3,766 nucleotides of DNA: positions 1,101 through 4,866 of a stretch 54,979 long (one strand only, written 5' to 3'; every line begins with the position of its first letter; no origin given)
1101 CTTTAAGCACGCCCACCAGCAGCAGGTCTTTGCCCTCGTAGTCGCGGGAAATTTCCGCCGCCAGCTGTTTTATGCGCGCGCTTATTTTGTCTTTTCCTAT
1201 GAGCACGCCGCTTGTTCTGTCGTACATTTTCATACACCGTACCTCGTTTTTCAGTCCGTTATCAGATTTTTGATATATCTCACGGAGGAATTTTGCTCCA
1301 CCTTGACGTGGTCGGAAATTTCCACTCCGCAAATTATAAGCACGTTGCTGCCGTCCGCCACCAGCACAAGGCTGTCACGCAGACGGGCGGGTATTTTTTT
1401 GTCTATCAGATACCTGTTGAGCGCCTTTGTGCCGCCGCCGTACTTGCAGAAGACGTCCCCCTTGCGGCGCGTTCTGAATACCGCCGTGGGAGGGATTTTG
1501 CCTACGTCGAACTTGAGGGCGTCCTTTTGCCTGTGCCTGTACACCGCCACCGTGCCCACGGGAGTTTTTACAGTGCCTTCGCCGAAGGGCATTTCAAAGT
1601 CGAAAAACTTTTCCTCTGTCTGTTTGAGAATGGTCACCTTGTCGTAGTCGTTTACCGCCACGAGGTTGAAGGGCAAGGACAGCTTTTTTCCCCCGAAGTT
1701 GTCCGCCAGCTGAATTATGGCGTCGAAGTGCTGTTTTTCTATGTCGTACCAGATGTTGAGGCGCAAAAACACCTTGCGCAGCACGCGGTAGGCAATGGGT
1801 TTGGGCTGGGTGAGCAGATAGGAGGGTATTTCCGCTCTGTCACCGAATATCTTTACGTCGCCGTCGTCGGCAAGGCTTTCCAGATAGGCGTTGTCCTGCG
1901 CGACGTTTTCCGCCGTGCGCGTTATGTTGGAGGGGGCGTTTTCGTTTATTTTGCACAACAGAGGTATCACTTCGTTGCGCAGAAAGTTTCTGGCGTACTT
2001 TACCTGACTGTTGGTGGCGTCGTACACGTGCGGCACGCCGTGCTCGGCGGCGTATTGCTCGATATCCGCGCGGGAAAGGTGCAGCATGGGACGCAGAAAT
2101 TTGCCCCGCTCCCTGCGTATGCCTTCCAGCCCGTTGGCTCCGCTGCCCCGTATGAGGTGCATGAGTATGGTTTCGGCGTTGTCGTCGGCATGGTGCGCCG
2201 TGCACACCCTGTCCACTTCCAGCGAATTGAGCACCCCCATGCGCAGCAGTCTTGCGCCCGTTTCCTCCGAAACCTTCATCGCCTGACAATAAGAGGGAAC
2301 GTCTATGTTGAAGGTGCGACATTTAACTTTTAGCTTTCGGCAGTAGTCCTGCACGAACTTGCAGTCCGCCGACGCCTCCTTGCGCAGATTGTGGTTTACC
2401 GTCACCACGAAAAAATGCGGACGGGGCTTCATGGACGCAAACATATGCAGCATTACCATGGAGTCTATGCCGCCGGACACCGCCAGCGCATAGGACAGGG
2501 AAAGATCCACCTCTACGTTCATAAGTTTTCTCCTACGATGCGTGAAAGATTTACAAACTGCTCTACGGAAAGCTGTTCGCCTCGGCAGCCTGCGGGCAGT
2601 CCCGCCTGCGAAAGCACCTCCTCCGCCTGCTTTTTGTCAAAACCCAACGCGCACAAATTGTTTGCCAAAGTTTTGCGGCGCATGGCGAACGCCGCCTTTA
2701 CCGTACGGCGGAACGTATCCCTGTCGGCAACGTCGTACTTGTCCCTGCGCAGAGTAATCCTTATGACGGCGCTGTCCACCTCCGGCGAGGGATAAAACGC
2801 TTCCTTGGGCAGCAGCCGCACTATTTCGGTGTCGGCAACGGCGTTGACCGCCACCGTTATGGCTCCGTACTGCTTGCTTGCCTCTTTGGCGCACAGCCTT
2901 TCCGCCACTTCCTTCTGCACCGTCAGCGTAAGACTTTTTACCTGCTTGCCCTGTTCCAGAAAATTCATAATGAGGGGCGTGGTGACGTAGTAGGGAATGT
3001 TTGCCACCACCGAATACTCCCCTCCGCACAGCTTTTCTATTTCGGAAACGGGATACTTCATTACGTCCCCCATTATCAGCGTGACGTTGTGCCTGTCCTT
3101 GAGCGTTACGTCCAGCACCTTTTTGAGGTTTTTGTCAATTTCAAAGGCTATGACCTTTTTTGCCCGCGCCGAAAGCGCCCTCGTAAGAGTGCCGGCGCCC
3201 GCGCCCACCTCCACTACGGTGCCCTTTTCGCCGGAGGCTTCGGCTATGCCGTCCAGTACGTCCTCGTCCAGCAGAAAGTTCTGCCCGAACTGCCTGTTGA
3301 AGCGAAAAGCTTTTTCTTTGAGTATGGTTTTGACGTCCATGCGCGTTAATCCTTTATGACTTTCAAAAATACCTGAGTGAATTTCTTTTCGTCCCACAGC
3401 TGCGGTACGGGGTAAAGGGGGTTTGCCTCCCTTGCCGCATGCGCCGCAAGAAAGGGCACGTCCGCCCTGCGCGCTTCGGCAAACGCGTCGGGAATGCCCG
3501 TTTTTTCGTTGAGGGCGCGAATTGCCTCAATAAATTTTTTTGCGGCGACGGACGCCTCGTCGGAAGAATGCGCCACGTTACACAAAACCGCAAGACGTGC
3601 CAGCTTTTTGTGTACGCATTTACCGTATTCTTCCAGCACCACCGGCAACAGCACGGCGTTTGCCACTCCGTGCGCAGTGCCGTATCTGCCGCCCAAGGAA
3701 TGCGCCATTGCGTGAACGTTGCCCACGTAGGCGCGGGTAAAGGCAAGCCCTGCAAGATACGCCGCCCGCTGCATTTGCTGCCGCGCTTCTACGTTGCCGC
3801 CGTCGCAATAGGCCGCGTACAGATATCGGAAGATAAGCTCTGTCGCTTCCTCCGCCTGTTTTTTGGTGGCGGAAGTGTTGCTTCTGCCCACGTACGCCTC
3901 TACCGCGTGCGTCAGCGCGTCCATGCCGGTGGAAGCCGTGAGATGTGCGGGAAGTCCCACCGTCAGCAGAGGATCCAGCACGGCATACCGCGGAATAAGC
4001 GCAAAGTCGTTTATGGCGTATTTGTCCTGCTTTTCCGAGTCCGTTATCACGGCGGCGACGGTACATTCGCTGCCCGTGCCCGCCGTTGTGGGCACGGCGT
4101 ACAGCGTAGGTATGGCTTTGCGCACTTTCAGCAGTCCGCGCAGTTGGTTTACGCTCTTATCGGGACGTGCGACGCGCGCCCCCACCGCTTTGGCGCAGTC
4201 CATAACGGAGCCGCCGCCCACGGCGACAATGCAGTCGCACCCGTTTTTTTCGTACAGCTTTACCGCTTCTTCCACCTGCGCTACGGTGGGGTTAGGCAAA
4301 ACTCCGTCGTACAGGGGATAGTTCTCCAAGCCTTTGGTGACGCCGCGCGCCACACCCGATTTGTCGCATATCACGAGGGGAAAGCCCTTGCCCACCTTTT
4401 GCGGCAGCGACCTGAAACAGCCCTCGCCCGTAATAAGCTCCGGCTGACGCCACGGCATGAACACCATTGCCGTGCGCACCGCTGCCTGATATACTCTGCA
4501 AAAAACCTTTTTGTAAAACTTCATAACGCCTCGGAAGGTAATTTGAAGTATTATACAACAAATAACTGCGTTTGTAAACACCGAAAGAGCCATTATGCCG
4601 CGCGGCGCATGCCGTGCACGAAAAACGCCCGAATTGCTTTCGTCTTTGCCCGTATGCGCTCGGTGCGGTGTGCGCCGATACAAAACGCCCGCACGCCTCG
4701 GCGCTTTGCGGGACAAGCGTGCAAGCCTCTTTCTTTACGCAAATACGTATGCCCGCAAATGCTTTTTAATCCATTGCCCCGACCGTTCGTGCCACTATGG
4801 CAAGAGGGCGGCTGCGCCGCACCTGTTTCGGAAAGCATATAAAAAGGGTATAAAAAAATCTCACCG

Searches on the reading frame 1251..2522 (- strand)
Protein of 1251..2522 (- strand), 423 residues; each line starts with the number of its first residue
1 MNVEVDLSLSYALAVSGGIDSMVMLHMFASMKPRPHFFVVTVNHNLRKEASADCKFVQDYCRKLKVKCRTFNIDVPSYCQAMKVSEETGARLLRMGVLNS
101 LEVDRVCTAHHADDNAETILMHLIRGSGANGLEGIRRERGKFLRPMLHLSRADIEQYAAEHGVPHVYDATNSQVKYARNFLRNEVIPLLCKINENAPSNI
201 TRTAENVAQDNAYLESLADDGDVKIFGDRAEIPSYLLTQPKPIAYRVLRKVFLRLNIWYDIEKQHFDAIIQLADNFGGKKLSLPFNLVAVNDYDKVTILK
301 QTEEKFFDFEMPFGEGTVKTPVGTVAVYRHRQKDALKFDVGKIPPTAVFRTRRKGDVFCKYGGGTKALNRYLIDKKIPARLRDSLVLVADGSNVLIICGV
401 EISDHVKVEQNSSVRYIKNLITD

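Call 77: search_protein_families(library=pfam, proteins=[window:1251-2522:-], max_evalue=0.001)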
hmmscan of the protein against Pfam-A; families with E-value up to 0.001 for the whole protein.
window:1251-2522:- (423 aa): 3 families
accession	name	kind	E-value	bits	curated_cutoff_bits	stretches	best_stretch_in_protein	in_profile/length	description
PF01171.26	ATP_bind_3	-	1.6e-46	158.8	27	1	11-184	2-182/182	PP-loop family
PF11734.13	TilS_C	-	1.3e-07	31.3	22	1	350-412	4-67/74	TilS substrate C-terminal domain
PF01507.26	PAPS_reduct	-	2.9e-05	24.6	22.5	0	11-45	2-37/175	Phosphoadenosine phosphosulfate reductase domain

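Call 87: find_encoding_contigs(protein=window:1251-2522:-, flank=10000, max_places=6)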
Protein window:1251-2522:- (423 aa): 23 contigs read that carry it; 6 places shown.
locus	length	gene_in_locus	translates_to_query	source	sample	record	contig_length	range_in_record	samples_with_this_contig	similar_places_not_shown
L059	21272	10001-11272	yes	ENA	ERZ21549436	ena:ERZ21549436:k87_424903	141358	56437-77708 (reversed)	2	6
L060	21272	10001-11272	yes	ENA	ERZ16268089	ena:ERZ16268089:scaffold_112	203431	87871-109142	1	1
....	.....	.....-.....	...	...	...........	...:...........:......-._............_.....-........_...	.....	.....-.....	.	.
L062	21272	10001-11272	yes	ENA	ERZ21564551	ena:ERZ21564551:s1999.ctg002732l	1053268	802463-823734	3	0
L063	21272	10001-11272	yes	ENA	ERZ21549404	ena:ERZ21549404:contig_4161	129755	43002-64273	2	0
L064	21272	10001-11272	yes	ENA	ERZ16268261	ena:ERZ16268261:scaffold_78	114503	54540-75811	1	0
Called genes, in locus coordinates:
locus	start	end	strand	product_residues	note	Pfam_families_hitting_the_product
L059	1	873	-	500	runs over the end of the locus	PF13396:PLDc_N (weak), PF13091:PLDc_2, PF00614:PLDc (faint), PF13091:PLDc_2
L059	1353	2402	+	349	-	PF00814:TsaD, PF22521:HypF_C_2 (weak)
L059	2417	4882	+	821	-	PF00122:E1-E2_ATPase, PF00702:Hydrolase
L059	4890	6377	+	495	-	PF02074:Peptidase_M32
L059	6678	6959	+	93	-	PF01250:Ribosomal_S6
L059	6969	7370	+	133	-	PF00436:SSB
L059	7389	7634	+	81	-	PF01084:Ribosomal_S18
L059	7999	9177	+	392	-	PF00465:Fe-ADH, PF13685:Fe-ADH_2 (weak), PF25137:ADH_Fe_C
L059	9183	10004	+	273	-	PF00398:RrnaAD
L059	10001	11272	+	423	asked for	PF01171:ATP_bind_3, PF11734:TilS_C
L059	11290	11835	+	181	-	PF00156:Pribosyltran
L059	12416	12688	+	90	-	-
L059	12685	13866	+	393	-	-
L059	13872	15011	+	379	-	PF00005:ABC_tran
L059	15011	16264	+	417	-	PF00528:BPD_transp_1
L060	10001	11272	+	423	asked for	PF01171:ATP_bind_3, PF11734:TilS_C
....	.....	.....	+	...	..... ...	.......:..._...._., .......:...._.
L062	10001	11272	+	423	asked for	PF01171:ATP_bind_3, PF11734:TilS_C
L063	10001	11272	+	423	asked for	PF01171:ATP_bind_3, PF11734:TilS_C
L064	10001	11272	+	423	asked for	PF01171:ATP_bind_3, PF11734:TilS_C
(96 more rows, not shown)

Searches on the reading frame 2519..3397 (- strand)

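Call 77: search_protein_families(library=pfam, proteins=[window:2519-3397:-], max_evalue=0.001)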
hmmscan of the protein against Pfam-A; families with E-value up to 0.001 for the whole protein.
window:2519-3397:- (292 aa): 3 families
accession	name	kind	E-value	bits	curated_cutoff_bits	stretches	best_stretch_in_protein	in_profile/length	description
PF00398.26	RrnaAD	-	1.4e-58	198.5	24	1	31-287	2-260/263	Ribosomal RNA adenine dimethylase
PF13649.12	Methyltransf_25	-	8.6e-05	23.6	27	1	61-118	1-61/97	Methyltransferase domain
PF08241.18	Methyltransf_11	-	0.00091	20.3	21.2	0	62-117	1-56/95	Methyltransferase domain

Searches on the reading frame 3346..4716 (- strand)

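Call 77: search_protein_families(library=pfam, proteins=[window:3346-4716:-], max_evalue=0.001)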
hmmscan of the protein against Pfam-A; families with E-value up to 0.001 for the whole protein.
window:3346-4716:- (456 aa): 3 families
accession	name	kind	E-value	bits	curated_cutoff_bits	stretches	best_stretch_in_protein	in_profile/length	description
PF25137.1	ADH_Fe_C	-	9.2e-42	143.4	27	1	260-450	1-190/194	Fe-containing alcohol dehydrogenase family, C-terminal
PF00465.25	Fe-ADH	-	2.5e-41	141.5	31.3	1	93-249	3-168/168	Iron-containing alcohol dehydrogenase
PF13685.12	Fe-ADH_2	-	5.1e-07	30.3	28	1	141-185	56-100/149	Iron-containing alcohol dehydrogenase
